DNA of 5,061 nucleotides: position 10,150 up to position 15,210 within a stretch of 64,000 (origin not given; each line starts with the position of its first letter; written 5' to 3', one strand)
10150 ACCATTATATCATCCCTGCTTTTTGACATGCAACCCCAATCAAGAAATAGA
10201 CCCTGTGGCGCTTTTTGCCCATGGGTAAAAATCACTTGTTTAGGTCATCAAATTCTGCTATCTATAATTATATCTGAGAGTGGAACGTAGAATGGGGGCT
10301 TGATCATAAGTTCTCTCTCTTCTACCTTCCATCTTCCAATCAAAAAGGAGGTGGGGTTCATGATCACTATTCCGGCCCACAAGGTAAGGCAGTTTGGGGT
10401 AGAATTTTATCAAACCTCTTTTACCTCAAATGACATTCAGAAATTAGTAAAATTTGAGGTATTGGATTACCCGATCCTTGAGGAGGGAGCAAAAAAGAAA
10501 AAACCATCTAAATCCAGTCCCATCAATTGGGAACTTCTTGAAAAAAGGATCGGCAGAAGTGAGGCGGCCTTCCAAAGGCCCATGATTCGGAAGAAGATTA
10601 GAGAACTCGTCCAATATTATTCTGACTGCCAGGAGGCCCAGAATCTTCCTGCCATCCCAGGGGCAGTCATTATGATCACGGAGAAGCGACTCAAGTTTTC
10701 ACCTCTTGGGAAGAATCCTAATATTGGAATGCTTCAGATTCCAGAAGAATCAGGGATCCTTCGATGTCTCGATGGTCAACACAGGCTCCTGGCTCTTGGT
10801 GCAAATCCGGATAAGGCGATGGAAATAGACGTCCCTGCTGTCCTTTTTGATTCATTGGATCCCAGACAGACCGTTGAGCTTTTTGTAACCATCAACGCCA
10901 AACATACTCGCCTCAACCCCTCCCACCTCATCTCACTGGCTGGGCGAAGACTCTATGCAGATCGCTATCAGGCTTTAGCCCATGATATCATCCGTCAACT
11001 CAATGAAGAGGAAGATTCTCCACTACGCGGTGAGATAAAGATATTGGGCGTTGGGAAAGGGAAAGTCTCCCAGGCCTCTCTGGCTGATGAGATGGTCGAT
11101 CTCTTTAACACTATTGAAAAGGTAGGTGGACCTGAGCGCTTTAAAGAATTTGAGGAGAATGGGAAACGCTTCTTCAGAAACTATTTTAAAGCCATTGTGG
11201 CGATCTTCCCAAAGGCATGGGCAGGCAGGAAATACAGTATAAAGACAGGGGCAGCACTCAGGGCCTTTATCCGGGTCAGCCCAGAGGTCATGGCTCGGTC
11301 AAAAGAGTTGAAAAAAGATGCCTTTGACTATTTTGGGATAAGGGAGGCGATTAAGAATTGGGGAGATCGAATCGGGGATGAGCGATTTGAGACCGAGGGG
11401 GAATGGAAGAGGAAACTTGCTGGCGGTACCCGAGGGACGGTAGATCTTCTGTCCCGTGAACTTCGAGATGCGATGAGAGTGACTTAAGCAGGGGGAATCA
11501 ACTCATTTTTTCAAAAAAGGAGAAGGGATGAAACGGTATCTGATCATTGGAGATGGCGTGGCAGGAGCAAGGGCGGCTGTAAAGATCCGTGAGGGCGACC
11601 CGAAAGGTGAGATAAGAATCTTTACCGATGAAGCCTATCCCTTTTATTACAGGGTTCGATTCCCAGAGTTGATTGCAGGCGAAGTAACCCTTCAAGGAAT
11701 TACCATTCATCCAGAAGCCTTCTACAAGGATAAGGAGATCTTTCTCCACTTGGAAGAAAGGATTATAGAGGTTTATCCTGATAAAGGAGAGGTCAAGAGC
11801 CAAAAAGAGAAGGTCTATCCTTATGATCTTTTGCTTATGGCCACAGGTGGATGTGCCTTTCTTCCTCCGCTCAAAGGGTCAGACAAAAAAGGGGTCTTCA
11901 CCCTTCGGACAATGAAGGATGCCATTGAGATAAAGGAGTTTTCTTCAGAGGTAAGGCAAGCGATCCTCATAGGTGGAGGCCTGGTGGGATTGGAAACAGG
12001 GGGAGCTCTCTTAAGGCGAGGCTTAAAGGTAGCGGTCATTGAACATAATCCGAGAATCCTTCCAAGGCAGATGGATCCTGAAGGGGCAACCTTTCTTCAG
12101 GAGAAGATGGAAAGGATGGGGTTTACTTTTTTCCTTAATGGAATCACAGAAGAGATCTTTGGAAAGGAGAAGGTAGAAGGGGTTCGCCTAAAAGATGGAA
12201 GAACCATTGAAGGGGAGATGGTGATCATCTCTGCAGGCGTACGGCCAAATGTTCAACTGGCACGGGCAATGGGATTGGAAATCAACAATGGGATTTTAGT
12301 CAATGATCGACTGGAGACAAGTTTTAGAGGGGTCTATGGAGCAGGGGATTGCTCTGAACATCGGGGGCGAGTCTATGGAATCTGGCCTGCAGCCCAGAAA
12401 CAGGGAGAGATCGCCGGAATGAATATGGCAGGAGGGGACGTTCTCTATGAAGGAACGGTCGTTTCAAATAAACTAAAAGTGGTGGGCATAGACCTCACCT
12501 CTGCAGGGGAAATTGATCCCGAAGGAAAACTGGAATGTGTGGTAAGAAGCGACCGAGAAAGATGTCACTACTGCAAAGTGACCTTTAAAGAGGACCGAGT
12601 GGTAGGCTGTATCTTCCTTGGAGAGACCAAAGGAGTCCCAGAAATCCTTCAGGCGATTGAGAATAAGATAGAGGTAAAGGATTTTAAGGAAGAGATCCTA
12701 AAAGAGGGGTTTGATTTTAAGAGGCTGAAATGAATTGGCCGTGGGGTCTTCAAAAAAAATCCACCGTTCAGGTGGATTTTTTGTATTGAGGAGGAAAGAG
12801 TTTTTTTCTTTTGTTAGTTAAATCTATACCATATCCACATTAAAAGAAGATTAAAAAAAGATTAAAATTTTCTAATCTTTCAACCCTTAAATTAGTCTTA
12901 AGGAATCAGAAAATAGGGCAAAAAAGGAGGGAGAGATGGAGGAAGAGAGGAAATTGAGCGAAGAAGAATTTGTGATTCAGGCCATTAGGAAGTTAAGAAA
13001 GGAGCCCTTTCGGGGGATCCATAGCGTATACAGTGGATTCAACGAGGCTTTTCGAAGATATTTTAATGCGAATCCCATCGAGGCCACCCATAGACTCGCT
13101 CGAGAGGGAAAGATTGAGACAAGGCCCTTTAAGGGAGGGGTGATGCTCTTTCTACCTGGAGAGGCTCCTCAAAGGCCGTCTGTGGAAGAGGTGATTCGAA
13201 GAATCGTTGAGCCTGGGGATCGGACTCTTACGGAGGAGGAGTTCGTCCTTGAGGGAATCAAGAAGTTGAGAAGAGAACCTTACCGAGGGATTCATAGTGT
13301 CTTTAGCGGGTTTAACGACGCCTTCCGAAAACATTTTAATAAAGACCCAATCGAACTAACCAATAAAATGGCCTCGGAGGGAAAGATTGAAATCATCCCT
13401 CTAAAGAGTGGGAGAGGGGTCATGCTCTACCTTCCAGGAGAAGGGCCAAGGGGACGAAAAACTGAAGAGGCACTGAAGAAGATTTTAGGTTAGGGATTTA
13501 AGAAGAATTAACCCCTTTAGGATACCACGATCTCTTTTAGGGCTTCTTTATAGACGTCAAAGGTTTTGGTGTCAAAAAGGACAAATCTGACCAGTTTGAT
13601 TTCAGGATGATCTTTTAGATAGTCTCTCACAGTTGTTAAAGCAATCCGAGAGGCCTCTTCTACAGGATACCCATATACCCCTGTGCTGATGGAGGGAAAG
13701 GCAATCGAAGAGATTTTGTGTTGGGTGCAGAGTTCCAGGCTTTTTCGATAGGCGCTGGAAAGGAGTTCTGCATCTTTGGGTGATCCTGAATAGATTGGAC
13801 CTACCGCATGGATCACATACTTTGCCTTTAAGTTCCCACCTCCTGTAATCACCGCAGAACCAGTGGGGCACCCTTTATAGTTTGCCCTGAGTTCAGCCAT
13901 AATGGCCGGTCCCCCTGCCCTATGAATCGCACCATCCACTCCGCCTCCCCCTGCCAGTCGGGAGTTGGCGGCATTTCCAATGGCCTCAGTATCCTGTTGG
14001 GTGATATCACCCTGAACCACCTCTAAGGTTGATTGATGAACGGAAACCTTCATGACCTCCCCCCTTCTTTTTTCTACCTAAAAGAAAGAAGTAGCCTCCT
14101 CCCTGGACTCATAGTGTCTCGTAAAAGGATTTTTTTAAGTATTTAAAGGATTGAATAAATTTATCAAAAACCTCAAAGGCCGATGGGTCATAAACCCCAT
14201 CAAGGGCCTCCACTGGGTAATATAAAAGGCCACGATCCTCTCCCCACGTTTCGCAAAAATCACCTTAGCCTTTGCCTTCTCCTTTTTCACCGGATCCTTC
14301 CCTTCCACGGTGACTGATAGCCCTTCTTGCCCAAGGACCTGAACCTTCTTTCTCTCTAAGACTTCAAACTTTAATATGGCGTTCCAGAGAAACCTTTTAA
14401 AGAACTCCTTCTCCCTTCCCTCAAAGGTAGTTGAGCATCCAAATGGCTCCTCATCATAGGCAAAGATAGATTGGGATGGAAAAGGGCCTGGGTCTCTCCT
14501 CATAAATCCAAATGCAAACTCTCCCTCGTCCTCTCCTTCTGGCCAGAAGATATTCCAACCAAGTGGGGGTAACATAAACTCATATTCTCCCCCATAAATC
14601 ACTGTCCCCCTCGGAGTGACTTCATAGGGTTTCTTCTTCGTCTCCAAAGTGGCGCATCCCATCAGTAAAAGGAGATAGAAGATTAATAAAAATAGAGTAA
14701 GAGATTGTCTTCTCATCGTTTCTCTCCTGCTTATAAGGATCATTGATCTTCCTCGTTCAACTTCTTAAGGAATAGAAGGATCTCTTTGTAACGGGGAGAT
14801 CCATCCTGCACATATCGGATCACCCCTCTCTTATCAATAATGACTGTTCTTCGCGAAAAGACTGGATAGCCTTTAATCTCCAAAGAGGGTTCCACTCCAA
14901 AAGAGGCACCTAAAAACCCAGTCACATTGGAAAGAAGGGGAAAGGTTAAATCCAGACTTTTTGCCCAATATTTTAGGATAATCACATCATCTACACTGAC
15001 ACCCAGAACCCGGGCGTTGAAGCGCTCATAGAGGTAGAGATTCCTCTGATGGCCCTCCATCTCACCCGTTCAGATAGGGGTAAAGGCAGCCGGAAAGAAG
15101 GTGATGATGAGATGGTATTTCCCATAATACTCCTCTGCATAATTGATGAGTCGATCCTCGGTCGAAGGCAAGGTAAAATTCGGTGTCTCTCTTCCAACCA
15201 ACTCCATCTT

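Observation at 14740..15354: Peroxiredoxin with in-frame TGA exactly at the peroxidatic cysteine codon: candidate selenocysteine-Prx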

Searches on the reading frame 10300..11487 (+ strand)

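Call 46: search_protein_families(library=pfam, proteins=[window:10300-11487:+], max_evalue=0.00001)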
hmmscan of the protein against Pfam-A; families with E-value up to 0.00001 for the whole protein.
window:10300-11487:+ (395 aa): 1 family
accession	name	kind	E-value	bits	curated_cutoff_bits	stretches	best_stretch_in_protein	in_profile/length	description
PF14072.11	DndB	-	4.1e-15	56.1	29.1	1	24-307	1-244/338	DNA-sulfur modification-associated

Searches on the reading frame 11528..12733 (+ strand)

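Call 47: search_protein_families(library=pfam, proteins=[window:11528-12733:+], max_evalue=0.00001)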
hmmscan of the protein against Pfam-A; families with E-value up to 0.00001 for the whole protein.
window:11528-12733:+ (401 aa): 3 families
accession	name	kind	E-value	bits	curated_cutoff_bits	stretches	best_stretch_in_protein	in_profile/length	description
PF07992.20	Pyr_redox_2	-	6.9e-53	180.4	26.1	1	3-293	2-291/291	Pyridine nucleotide-disulphide oxidoreductase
PF18267.7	Rubredoxin_C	-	3.8e-18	65.7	25.9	1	313-381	2-70/70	Rubredoxin NAD+ reductase C-terminal domain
PF00070.33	Pyr_redox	-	4.4e-17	62.8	22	1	146-224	3-82/82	Pyridine nucleotide-disulphide oxidoreductase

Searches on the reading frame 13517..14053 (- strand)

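Call 8: search_protein_families(library=pfam, proteins=[window:13517-14053:-])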
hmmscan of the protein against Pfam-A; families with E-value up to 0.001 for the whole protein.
window:13517-14053:- (178 aa): 1 family
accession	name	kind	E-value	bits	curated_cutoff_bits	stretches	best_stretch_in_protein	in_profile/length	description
PF01661.27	Macro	-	3.7e-43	146.6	22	1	27-138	2-118/118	Macro domain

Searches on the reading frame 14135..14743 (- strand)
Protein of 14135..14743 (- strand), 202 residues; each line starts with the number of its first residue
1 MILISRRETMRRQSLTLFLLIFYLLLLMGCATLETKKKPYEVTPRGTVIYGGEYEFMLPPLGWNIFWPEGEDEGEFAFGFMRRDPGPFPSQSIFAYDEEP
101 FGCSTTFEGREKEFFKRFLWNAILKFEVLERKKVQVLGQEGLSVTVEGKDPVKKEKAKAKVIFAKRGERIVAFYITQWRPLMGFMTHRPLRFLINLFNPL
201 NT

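Call 8: search_protein_families(library=pfam, proteins=[window:14135-14743:-])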
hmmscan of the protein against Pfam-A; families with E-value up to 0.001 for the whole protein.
window:14135-14743:- (202 aa): 0 families

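Call 18: search_protein_families(library=ncbifam, proteins=[window:14135-14743:-], max_evalue=0.01)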
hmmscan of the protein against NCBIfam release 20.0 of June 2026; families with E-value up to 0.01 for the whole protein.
window:14135-14743:- (202 aa): 1 family
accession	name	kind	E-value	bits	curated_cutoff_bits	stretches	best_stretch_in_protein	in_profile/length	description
NF058595.1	invert_tail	domain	0.0073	16.6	37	0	5-47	45-90/113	lipo-invert putative C-terminal anchoring domain-containing protein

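Call 33: find_homologous_proteins(query=window:14138-14743:-, max_evalue=0.001)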
Query window:14138-14743:- (202 aa): 558 proteins with E <= 0.001 among 675 candidates; the best 120 are listed.
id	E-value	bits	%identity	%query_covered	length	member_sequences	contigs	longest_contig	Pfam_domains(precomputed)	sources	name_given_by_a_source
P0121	1.3e-102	360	88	87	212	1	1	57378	-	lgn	-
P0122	5.1e-101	354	87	86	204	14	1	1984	-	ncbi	ncbi:MAG: hypothetical protein ACPL6D_14490 [Thermodesulfobacteriota bacterium]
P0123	1.2e-94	334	86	85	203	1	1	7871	-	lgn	-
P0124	6.3e-92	325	80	86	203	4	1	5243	-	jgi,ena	-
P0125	2.9e-91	322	76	91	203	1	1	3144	-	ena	-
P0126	4.9e-91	322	76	91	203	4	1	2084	-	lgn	-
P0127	6.9e-87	308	81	79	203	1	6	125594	-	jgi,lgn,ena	-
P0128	1.3e-86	307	75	90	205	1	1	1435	-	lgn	-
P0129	3.1e-86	306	73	91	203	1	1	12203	-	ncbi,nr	ncbi:MAG: hypothetical protein QME90_07885 [Thermodesulfobacteriota bacterium]|nr:hypothetical prote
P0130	1.5e-85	304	73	92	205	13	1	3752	-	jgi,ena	-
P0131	5.3e-85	302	72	92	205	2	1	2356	-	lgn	-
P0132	1.2e-84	301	71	91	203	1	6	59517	-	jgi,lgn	jgi:hypothetical protein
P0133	4.8e-84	299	72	91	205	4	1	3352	-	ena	-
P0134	5.2e-84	299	73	91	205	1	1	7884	-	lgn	-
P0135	5.9e-84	299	77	84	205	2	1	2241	-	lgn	-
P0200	4.7e-68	247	57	95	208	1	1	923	-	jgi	jgi:hypothetical protein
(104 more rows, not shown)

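Call 38: search_protein_families(library=pfam, proteins=[P0122, P0200], max_evalue=1)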
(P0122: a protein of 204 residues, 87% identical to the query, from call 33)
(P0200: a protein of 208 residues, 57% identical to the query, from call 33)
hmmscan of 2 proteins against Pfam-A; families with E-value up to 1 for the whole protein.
P0122 (204 aa): 1 family
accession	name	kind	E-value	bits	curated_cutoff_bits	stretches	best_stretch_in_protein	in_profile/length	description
PF03431.18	RNA_replicase_B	-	0.17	10.8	25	1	168-192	406-430/540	RNA replicase, beta-chain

P0200 (208 aa): 0 families
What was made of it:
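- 14109..14743 (-): Partner gene: a lipoprotein with a Mog1/PsbP-like fold. Its ATG overlaps the peroxiredoxin stop (ATGA). The window copy has a 1-nt deletion at 14203/14204 that shifts the frame for the last 30 residues or so. No Pfam match (calls 8, 38).
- On Mog1/PsbP-like fold (partner protein): This rests on a predicted structure only, and there is no sequence-family match (call 38).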

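Call 43: predict_structure(alignment_id=A2)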
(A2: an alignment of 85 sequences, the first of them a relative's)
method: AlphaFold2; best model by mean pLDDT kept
length: 204 residues; sequences in the alignment: 85
mean_pLDDT: 83.1   pTM: 0.76
mean pLDDT of the five models: 83.1, 82.5, 82.1, 81.8, 81.1
residues with pLDDT >= 90: 99; 70-90: 58; 50-70: 37; < 50: 10
segments of 3 or more residues with pLDDT < 50: 22-28
pLDDT, mean of each block of 10 residues (from residue 1): 59 64 47 85 90 84 59 87 89 90 92 76 96 96 91 94 94 93 95 87 65
secondary structure, 60 per line:
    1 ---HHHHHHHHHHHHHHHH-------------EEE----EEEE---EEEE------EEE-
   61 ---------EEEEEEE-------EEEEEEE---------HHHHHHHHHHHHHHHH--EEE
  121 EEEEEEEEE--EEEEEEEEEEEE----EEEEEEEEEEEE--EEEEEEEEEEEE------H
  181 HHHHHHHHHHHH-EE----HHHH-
elements in order: H4-19 E33-35 E40-43 E47-50 E57-59 E70-76 E84-90 H100-115 E118-129 E132-143 E148-159 E162-173 H180-192 H200-203
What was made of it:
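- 14109..14743 (-): AlphaFold2 model with pLDDT 83 (call 43).
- On Mog1/PsbP-like fold (partner protein): The AlphaFold2 model has pLDDT 83 and pTM 0.76 (call 43).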

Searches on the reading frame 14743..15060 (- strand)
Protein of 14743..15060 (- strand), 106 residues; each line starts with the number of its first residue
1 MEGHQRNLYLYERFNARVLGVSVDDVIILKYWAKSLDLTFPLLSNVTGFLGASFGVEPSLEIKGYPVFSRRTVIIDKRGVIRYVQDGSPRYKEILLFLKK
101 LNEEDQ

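Call 11: find_encoding_contigs(protein=window:14743-15060:-, flank=10000, max_places=6)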
Protein window:14743-15060:- (106 aa): 6 contigs read that carry it; 4 places shown.
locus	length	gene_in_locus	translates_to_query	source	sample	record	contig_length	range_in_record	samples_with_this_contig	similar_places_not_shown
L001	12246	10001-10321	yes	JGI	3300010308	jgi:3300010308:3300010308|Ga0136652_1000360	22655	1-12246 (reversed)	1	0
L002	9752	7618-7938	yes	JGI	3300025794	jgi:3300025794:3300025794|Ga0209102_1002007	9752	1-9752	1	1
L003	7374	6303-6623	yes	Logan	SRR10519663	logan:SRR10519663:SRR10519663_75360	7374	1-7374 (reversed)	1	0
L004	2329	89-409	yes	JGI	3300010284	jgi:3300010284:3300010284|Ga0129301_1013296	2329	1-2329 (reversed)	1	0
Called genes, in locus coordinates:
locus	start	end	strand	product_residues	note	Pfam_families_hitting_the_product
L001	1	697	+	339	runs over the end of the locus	PF03916:NrfD, PF14589:NrfD_2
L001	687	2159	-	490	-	PF00108:Thiolase_N, PF02803:Thiolase_C (weak), PF22691:Thiolase_C_1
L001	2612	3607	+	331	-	PF15887:Peptidase_Mx (weak)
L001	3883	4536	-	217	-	PF18306:LDcluster4, PF03641:Lysine_decarbox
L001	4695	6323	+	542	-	PF00753:Lactamase_B, PF12706:Lactamase_B_2 (faint), PF16661:Lactamase_B_6 (weak), PF10996:Beta-Casp, PF07521:RMMBL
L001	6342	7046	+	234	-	PF14371:DUF4412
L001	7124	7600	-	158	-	PF00149:Metallophos (weak), PF12850:Metallophos_2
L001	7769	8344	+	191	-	PF06252:GemA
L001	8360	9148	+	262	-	PF02577:BFN_dom, PF00595:PDZ (weak), PF13180:PDZ_2, PF17820:PDZ_6 (weak)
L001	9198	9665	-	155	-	PF06676:DUF1178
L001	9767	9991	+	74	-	-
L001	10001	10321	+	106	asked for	PF00578:AhpC-TSA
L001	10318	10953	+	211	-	-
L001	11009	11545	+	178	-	PF01661:Macro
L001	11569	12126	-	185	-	-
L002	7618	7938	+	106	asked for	PF00578:AhpC-TSA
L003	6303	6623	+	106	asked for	PF00578:AhpC-TSA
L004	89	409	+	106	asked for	PF00578:AhpC-TSA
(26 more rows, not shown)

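Call 50: search_protein_representatives(protein=window:14743-15060:-)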
Query: 106 residues. Proteins with E-value up to 0.001 (for the whole library): 84; up to 1e-10: 9; up to 1e-30: 2. The best 84 are listed.
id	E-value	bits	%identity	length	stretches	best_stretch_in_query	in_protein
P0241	7.8e-50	183.9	81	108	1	1-104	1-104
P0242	3.1e-31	124.1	64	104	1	1-105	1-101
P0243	1.9e-23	99.1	55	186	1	3-104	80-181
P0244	8.7e-18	80.9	78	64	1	54-104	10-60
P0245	1.4e-16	77.1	51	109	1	15-105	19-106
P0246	9.1e-12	61.6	40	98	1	4-101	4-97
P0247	1.1e-11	61.3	55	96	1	1-56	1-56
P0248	1.8e-11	60.7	53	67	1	46-105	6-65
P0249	4.4e-11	59.4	48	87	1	30-104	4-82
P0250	1.1e-10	58.1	46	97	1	1-103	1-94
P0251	1.1e-10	58.1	63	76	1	6-54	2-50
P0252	2.2e-10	57.1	59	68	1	1-52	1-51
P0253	3.0e-09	53.5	29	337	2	3-91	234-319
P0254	4.1e-09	53.1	67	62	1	1-45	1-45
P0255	8.0e-08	48.9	46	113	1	10-103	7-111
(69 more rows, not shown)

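Call 59: find_encoding_contigs(protein=P0243, flank=4000, max_places=4)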
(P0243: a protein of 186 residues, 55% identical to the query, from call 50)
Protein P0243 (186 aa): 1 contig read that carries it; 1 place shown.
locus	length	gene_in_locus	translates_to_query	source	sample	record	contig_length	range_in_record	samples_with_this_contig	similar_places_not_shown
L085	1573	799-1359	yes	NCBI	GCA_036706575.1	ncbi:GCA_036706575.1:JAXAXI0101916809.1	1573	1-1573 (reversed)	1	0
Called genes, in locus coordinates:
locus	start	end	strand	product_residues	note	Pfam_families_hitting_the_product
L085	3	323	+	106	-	?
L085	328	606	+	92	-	PF00581:Rhodanese (weak)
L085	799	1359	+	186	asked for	PF00578:AhpC-TSA, PF08534:Redoxin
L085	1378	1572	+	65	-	?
